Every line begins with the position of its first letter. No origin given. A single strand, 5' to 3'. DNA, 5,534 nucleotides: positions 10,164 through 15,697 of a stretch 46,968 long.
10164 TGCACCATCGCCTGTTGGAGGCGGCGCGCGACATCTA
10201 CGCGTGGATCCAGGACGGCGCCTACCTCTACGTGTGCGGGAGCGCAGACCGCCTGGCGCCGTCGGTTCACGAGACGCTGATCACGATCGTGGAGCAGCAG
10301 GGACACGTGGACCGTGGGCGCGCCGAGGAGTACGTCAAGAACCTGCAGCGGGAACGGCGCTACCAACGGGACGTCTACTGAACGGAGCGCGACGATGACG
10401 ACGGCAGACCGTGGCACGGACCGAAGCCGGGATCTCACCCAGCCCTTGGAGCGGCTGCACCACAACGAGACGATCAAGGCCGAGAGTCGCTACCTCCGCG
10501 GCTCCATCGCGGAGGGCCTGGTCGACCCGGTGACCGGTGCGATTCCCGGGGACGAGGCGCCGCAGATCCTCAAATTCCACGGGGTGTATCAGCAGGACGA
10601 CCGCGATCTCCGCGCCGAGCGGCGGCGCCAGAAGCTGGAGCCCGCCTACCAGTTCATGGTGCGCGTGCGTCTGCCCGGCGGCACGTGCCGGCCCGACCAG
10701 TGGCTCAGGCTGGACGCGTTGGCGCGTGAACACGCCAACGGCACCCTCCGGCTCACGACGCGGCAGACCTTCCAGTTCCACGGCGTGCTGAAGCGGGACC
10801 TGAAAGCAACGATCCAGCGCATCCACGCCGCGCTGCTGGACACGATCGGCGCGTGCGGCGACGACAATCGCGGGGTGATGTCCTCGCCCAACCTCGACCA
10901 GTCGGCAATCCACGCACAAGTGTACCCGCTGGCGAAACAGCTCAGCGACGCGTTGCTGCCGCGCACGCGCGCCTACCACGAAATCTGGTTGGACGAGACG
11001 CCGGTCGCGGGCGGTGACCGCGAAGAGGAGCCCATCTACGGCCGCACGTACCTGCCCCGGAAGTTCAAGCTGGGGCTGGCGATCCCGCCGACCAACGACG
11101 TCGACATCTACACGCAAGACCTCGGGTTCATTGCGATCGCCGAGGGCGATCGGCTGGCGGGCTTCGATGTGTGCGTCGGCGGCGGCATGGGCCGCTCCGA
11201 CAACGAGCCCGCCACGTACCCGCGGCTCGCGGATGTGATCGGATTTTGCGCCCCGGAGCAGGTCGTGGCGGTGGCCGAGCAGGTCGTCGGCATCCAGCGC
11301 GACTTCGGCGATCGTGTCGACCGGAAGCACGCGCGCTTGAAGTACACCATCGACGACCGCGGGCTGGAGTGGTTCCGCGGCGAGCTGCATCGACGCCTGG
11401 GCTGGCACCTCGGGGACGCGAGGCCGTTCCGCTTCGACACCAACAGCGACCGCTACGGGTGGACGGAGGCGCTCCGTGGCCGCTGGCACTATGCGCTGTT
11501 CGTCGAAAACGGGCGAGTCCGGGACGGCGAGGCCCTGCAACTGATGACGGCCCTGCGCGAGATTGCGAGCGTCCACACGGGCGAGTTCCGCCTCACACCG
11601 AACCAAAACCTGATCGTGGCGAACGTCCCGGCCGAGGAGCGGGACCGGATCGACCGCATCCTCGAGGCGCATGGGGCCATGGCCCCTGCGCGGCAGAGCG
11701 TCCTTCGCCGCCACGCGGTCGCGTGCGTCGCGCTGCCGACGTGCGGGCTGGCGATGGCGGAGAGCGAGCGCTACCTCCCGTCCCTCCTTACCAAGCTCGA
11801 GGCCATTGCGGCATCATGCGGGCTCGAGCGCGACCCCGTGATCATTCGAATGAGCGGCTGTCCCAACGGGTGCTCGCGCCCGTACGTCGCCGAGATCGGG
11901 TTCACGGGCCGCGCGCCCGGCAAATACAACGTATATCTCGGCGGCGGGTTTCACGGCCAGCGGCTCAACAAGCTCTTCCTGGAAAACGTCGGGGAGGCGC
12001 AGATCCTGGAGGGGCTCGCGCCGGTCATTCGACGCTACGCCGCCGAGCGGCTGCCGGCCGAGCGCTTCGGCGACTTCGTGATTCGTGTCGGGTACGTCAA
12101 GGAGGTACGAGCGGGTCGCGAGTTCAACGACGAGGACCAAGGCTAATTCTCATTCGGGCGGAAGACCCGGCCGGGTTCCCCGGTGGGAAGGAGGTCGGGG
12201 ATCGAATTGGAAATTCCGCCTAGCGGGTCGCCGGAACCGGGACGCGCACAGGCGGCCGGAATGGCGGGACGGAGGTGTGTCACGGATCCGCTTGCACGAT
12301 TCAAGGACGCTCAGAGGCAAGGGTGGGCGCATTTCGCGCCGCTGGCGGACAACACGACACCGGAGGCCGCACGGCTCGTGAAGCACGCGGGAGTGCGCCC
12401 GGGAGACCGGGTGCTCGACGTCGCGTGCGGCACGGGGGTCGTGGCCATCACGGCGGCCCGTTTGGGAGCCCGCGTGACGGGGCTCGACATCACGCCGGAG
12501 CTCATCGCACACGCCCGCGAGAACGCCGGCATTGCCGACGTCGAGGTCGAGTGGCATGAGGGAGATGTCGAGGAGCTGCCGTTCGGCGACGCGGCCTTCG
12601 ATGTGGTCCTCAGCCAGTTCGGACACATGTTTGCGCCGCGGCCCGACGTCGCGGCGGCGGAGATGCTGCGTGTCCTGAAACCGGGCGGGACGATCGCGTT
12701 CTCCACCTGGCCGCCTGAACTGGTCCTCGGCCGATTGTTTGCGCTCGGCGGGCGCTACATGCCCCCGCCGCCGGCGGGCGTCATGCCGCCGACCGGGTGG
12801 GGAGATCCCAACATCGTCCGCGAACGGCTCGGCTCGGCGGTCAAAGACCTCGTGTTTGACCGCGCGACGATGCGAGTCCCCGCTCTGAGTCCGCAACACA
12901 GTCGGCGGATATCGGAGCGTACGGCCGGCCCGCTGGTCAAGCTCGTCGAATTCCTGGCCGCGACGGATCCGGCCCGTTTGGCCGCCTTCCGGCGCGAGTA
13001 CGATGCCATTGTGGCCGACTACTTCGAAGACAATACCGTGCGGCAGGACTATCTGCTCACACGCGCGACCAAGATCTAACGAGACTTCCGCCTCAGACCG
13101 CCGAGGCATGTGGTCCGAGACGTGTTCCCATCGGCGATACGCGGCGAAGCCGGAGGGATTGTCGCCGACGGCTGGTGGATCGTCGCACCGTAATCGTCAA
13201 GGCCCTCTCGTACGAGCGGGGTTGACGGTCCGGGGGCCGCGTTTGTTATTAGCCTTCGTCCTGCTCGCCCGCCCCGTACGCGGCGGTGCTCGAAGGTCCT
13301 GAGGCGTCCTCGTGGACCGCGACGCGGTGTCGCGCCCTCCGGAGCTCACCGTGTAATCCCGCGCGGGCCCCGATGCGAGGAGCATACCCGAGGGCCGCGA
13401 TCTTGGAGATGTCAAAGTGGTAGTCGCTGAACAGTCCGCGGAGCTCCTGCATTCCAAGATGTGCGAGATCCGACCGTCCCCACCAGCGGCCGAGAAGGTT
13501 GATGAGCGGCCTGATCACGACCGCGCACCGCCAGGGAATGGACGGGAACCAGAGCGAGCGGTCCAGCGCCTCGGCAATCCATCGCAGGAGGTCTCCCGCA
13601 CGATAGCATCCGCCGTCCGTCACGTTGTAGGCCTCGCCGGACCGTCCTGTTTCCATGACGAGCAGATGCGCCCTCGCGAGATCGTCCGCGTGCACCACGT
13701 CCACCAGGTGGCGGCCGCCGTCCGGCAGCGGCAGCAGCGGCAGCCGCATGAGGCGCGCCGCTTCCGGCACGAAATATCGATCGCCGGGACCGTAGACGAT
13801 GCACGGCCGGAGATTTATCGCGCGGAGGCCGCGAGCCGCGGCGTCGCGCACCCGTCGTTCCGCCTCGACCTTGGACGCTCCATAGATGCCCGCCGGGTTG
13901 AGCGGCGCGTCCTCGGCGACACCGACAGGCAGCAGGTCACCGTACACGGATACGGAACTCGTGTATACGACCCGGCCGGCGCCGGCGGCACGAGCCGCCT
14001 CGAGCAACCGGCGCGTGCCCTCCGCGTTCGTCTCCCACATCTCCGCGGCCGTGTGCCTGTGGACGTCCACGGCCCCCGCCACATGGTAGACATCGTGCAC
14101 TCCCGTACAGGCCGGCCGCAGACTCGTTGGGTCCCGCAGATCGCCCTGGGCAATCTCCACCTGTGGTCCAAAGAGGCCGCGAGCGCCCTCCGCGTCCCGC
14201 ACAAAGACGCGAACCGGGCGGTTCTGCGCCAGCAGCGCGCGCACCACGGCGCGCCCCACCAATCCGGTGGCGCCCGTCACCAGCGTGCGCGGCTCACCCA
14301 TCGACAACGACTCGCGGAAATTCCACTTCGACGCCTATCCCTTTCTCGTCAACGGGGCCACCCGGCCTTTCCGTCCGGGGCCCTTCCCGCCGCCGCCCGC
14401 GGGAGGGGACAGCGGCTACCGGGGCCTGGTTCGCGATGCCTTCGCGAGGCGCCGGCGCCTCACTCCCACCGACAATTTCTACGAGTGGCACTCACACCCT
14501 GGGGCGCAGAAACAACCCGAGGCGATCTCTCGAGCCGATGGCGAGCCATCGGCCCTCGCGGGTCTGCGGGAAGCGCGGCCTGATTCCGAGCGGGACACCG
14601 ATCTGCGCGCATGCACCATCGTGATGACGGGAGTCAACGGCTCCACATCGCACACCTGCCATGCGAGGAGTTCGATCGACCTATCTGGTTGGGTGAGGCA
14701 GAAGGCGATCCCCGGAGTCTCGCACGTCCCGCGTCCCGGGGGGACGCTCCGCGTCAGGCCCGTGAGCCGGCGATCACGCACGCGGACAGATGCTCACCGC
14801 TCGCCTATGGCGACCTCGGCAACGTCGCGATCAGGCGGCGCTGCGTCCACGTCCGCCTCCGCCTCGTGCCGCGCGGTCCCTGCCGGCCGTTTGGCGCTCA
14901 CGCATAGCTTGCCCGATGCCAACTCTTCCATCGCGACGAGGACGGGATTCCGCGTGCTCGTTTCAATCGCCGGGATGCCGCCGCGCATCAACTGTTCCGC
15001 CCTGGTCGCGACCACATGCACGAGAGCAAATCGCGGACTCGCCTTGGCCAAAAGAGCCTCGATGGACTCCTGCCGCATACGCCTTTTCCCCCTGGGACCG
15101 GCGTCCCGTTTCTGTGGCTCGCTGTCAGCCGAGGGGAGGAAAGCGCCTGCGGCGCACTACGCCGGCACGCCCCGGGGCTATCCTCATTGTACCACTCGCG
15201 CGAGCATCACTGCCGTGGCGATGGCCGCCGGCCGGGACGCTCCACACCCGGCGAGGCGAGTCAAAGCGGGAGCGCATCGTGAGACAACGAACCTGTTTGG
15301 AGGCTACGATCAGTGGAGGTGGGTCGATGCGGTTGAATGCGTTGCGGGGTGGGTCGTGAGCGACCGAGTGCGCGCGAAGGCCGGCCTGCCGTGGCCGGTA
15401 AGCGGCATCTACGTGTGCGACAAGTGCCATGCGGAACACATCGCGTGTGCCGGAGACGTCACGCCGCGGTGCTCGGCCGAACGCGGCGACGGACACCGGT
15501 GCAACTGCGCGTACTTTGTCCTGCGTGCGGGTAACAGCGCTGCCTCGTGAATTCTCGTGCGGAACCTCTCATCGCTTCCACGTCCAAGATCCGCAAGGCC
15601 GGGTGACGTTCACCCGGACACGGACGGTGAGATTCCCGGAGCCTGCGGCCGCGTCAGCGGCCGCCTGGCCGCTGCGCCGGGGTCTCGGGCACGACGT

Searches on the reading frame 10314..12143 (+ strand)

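Call 22: search_protein_families(library=pfam, proteins=[window:10314-12143:+], max_evalue=0.00001)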
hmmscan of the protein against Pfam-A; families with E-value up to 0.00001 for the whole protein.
window:10314-12143:+ (610 aa): 2 families
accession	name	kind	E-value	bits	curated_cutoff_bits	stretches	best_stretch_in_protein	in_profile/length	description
PF01077.27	NIR_SIR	-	5.5e-48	162.8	27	1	211-365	7-157/158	Nitrite and sulphite reductase 4Fe-4S domain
PF03460.22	NIR_SIR_ferr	-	9.4e-33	112.2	24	2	110-172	6-68/69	Nitrite/Sulfite reductase ferredoxin-like half domain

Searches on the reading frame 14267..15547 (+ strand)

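Call 22: search_protein_families(library=pfam, proteins=[window:14267-15547:+], max_evalue=0.00001)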
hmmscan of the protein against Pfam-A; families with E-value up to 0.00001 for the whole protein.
window:14267-15547:+ (427 aa): 1 family
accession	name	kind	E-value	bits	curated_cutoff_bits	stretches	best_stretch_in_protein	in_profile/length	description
PF02586.19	SRAP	-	5.1e-12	46.2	27.1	1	56-137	91-169/214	SOS response associated peptidase (SRAP)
